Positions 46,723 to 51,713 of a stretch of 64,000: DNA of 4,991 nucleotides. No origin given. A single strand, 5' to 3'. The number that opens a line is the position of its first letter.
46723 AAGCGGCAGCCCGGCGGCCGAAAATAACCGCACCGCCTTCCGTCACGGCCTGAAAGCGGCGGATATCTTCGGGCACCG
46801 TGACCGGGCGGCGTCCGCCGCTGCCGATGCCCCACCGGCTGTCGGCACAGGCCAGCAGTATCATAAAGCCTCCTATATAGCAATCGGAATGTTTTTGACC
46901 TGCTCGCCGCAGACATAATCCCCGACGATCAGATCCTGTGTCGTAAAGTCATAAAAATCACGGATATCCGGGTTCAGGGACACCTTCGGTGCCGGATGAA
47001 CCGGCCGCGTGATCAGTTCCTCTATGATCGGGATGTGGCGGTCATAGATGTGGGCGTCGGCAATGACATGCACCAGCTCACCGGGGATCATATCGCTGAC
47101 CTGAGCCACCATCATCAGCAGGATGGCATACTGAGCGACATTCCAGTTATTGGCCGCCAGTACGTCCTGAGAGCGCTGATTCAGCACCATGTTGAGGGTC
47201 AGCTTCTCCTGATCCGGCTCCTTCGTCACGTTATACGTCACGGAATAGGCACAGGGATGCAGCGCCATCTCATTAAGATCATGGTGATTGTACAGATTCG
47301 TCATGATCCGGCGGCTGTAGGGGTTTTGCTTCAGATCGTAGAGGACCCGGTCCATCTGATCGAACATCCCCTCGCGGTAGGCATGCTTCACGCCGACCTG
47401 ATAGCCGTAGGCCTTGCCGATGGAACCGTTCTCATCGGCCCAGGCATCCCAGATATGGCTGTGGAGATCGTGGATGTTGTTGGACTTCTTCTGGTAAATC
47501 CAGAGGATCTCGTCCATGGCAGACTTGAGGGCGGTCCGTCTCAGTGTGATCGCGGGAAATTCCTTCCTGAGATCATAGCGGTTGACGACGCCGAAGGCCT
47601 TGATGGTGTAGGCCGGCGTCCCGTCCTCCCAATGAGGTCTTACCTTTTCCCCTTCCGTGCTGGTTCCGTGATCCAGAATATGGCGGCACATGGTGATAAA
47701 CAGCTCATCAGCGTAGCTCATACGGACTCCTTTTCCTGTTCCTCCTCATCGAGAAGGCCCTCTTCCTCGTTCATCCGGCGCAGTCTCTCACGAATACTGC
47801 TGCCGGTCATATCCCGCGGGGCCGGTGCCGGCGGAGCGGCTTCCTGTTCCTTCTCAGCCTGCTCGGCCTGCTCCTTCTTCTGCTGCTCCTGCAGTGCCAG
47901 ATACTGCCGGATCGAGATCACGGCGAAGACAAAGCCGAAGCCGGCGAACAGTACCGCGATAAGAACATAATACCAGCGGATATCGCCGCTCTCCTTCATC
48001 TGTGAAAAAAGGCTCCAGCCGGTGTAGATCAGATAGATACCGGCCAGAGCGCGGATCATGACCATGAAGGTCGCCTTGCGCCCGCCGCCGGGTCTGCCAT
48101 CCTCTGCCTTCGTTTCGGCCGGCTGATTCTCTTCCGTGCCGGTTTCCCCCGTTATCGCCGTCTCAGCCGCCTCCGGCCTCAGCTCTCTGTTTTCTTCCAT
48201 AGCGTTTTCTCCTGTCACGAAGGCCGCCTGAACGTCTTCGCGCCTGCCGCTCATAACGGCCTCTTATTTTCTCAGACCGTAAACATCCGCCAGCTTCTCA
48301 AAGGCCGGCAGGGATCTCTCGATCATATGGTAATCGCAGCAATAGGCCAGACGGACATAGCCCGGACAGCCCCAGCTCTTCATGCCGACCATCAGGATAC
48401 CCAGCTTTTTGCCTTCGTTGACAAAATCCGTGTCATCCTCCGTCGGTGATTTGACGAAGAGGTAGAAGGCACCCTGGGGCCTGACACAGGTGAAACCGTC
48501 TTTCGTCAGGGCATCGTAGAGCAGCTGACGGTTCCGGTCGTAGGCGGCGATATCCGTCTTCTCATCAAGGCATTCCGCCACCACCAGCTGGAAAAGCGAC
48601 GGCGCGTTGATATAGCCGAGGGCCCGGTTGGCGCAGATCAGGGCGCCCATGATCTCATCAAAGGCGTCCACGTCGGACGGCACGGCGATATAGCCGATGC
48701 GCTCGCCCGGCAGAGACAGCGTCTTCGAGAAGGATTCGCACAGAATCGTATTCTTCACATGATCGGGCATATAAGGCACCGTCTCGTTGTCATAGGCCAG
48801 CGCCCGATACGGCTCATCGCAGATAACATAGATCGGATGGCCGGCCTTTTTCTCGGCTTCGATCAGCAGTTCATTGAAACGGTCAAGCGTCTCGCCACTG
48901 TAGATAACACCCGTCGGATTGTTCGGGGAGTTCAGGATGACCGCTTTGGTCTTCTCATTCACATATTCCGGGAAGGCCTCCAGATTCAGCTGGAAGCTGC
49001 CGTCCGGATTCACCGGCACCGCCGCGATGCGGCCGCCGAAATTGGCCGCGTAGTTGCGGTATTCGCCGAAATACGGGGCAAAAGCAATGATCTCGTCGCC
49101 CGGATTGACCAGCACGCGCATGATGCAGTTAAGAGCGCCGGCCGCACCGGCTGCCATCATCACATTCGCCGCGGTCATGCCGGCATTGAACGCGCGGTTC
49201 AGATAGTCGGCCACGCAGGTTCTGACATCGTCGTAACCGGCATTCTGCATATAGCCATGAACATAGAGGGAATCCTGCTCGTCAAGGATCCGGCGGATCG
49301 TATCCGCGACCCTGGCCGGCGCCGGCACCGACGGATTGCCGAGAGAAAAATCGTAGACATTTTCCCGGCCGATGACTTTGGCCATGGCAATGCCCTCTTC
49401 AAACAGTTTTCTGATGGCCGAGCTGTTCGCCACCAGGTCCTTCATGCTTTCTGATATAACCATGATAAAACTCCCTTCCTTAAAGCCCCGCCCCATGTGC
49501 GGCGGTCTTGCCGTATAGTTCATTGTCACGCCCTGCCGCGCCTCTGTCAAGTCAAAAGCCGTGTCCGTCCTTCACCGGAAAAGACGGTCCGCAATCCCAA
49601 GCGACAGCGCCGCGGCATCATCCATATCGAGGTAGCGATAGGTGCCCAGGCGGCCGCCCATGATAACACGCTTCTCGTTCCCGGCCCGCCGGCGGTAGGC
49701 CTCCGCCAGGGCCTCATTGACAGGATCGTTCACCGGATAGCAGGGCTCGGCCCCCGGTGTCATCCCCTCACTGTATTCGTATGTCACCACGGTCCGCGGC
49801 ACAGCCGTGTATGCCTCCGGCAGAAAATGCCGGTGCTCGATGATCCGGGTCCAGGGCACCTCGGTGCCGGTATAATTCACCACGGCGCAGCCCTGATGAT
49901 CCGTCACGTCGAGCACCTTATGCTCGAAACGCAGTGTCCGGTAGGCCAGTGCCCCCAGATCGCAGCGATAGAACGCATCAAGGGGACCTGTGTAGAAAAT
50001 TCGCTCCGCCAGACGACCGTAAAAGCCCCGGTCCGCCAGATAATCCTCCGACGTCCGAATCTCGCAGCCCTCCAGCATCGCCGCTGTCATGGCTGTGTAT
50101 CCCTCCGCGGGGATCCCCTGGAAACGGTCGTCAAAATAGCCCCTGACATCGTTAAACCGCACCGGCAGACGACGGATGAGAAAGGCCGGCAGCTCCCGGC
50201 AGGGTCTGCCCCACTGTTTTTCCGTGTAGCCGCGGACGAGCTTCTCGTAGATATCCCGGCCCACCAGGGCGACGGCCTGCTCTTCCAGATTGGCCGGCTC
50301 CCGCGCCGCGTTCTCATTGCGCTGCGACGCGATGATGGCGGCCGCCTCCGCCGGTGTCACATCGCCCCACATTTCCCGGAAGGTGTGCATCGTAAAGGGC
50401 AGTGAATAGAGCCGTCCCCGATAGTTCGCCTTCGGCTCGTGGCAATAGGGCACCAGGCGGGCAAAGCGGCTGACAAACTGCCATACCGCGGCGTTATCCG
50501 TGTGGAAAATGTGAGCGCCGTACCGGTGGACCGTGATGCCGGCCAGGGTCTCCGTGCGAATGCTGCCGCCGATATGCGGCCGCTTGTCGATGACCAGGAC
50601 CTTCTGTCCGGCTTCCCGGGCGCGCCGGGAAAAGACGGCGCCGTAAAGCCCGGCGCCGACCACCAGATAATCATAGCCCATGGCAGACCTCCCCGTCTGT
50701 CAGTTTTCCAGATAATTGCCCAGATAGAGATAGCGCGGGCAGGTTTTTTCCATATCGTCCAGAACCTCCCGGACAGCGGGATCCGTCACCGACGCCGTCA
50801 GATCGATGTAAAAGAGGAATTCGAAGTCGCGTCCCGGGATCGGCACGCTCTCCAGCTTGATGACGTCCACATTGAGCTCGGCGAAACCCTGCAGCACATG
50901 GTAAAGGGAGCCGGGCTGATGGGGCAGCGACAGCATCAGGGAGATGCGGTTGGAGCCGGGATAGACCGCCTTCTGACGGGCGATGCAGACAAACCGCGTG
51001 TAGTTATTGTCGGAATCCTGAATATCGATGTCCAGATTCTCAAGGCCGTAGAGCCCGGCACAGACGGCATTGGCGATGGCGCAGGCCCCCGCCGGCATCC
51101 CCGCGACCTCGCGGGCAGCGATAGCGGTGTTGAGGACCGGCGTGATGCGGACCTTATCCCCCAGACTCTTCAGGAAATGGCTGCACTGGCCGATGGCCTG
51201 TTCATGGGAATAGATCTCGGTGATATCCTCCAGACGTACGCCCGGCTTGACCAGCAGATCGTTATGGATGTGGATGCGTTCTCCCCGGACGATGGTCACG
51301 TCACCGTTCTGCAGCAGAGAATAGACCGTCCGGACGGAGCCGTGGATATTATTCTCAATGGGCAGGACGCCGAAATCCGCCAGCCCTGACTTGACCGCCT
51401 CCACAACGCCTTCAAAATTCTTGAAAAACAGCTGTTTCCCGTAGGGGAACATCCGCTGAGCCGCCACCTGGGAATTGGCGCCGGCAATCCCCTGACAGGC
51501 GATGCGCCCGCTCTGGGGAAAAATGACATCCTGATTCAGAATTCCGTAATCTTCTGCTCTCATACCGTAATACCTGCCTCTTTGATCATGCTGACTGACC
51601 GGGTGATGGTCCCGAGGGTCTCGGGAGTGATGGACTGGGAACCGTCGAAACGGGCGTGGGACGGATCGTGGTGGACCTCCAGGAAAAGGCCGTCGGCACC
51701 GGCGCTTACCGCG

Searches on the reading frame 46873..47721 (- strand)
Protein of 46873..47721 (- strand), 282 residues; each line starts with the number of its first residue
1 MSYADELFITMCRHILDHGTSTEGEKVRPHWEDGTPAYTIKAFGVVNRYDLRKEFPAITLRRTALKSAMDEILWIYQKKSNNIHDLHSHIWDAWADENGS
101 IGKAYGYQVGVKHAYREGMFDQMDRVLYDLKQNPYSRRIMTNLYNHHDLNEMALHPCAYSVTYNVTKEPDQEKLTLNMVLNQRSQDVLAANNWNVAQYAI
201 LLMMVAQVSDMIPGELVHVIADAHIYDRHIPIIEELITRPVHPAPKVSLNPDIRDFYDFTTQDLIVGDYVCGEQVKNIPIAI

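Call 6: search_protein_families(library=ncbifam, proteins=[window:46873-47721:-])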
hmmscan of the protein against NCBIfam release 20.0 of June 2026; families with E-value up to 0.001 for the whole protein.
window:46873-47721:- (282 aa): 8 families
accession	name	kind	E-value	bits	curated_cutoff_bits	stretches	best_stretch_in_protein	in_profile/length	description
NF002495.0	PRK01827.1-1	equivalog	1.3e-72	244.6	327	1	1-275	1-273/279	thymidylate synthase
NF002497.0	PRK01827.1-3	equivalog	1.2e-57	195.2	327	1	10-276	6-259/264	thymidylate synthase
NF002496.0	PRK01827.1-2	equivalog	8e-50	169.7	325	2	97-277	140-314/318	thymidylate synthase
TIGR03284.1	thym_sym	equivalog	4.6e-49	167.2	108.35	2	94-277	115-292/296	thymidylate synthase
NF002499.0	PRK01827.1-5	equivalog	3.5e-46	157.5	405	1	31-277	18-260/264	thymidylate synthase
NF010393.0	PRK13821.1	equivalog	6.6e-30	104.2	576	2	119-257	154-288/323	thymidylate synthase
NF002498.0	PRK01827.1-4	equivalog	1.4e-26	93.5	427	1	8-276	4-278/283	thymidylate synthase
TIGR03283.1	thy_syn_methano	equivalog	1.1e-09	38.1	174.55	1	105-230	81-198/201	thymidylate synthase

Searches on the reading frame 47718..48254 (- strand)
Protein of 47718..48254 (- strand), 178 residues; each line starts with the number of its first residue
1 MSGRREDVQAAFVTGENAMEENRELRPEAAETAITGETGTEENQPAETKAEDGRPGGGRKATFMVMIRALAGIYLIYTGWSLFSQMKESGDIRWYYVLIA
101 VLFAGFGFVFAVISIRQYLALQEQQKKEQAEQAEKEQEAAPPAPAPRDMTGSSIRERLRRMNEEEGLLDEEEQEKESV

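Call 6: search_protein_families(library=ncbifam, proteins=[window:47718-48254:-])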
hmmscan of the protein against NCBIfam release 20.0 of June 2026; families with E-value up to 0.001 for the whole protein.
window:47718-48254:- (178 aa): 1 family
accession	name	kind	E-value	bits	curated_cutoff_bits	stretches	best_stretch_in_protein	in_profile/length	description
NF047839.1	PspM_Rv2743c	equivalog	0.00018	21.5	80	1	69-169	22-105/220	phage shock envelope stress response protein PspM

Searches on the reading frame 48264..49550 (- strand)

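Call 6: search_protein_families(library=ncbifam, proteins=[window:48264-49550:-])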
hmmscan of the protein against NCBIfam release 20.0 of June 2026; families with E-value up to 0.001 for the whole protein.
window:48264-49550:- (428 aa): 75 families (the best 25 are shown)
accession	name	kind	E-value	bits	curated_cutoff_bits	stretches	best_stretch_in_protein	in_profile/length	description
NF005305.0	PRK06836.1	equivalog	4e-162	540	376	1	30-423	1-393/396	pyridoxal phosphate-dependent aminotransferase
NF041364.1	GntC_guanitoxin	equivalog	1.4e-55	188.6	415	1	69-418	4-354/356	guanitoxin biosynthesis PLP-dependent (S)-gamma-hydroxy-L-arginine cyclodehydratase GntC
NF041091.1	asp_aminotase_Arch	equivalog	8.2e-53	179.6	550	1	62-419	26-373/376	aspartate aminotransferase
NF005744.0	PRK07568.1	subfamily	2e-48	165.2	389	1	37-377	6-335/398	pyridoxal phosphate-dependent aminotransferase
NF004975.0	PRK06348.1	equivalog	1.4e-42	146.1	549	1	63-420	29-382/384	pyridoxal phosphate-dependent aminotransferase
NF005816.0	PRK07682.1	equivalog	2e-41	141.9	620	1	33-366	7-323/390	aminotransferase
NF005817.0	PRK07683.1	equivalog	1.2e-40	139.4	575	1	44-418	15-378/387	aminotransferase A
NF005601.0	PRK07337.1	equivalog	1.3e-39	136.4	496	1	61-372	33-333/394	pyridoxal phosphate-dependent aminotransferase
NF005588.0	PRK07309.1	equivalog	2.1e-39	135.5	576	1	63-415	30-380/391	pyridoxal phosphate-dependent aminotransferase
NF004770.0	PRK06108.1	subfamily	2.2e-39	135.4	422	1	42-412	13-383/396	pyridoxal phosphate-dependent aminotransferase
NF006229.0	PRK08361.1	equivalog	2.5e-39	135.4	624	1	41-406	17-373/391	aspartate aminotransferase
TIGR01265.1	tyr_nico_aTase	subfamily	8.5e-39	133.7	292.45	1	43-413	14-391/403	tyrosine/nicotianamine family aminotransferase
NF006514.0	PRK08960.1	equivalog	7.3e-38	130.4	554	1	64-368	33-326/388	pyridoxal phosphate-dependent aminotransferase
NF005855.0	PRK07777.1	equivalog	1.1e-37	130.3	553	1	58-393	23-355/391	pyridoxal phosphate-dependent aminotransferase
TIGR03540.1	DapC_direct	equivalog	3.6e-35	121.6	593.25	1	63-414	29-377/383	LL-diaminopimelate aminotransferase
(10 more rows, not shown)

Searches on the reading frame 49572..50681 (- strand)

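Call 6: search_protein_families(library=ncbifam, proteins=[window:49572-50681:-])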
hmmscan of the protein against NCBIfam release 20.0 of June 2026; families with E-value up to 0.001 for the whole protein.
window:49572-50681:- (369 aa): 10 families
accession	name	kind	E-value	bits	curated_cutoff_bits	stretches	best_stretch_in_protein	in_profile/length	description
TIGR00031.1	UDP-GALP_mutase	equivalog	5.5e-95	318.5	303.75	1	3-366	2-375/378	UDP-galactopyranose mutase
NF005547.0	PRK07208.1-3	equivalog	2.5e-12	46.3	380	1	5-162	7-169/465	hypothetical protein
NF005548.0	PRK07208.1-4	equivalog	4.2e-12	45.4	389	1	6-166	7-168/488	hypothetical protein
NF005545.0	PRK07208.1-1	equivalog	1.8e-10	39.8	451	1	4-166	9-172/504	hypothetical protein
NF005560.0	PRK07233.1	equivalog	4.4e-08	32.4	252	1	6-209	4-212/435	hypothetical protein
NF005546.0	PRK07208.1-2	equivalog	4.1e-07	28.9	418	1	125-166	160-201/527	hypothetical protein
NF041160.1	DGGPL_Thplmales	equivalog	1.3e-05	24.4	780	1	2-43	3-44/396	digeranylgeranylglycerophospholipid reductase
TIGR01372.1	soxA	subfamily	0.0002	19.3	1164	1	4-45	170-211/996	sarcosine oxidase subunit alpha family protein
TIGR02032.1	GG-red-SF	subfamily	0.00021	21.1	158.8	1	3-37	1-35/297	geranylgeranyl reductase family protein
TIGR03364.1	HpnW_proposed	hypoth_equivalog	0.00051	19.2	285.1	1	3-42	1-41/365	TIGR03364 family FAD-dependent oxidoreductase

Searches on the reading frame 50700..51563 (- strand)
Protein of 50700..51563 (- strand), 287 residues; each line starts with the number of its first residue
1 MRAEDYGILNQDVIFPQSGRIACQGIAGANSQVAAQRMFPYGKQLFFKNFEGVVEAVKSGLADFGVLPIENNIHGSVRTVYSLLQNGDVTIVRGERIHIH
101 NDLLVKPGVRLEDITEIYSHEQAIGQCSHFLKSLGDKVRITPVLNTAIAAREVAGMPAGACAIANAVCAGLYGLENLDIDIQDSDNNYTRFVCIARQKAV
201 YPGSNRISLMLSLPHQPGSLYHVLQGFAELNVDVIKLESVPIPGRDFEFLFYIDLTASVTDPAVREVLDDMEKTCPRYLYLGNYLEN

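Call 6: search_protein_families(library=ncbifam, proteins=[window:50700-51563:-])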
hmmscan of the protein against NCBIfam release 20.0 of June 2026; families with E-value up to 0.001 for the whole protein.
window:50700-51563:- (287 aa): 4 families
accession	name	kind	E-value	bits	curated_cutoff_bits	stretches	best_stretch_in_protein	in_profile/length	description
NF008865.0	PRK11898.1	equivalog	2.8e-59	200.6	219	1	20-284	3-276/284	prephenate dehydratase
NF008866.0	PRK11899.1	equivalog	1.2e-58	198.6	359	1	18-285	5-274/283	prephenate dehydratase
NF007910.0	PRK10622.1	equivalog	1.1e-39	136.5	577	1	14-284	99-375/386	bifunctional chorismate mutase/prephenate dehydratase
TIGR01268.1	Phe4hydrox_tetr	equivalog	0.0006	18.7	704.8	1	203-276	13-85/436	phenylalanine 4-monooxygenase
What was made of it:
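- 50700..51563 (-): pheA: prephenate dehydratase. Its start overlaps the end of aroF by 4 nt. NCBIfam NF008865, E = 2.8e-59 (200.6 bits, just under the cut-off of 219) (call 6).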
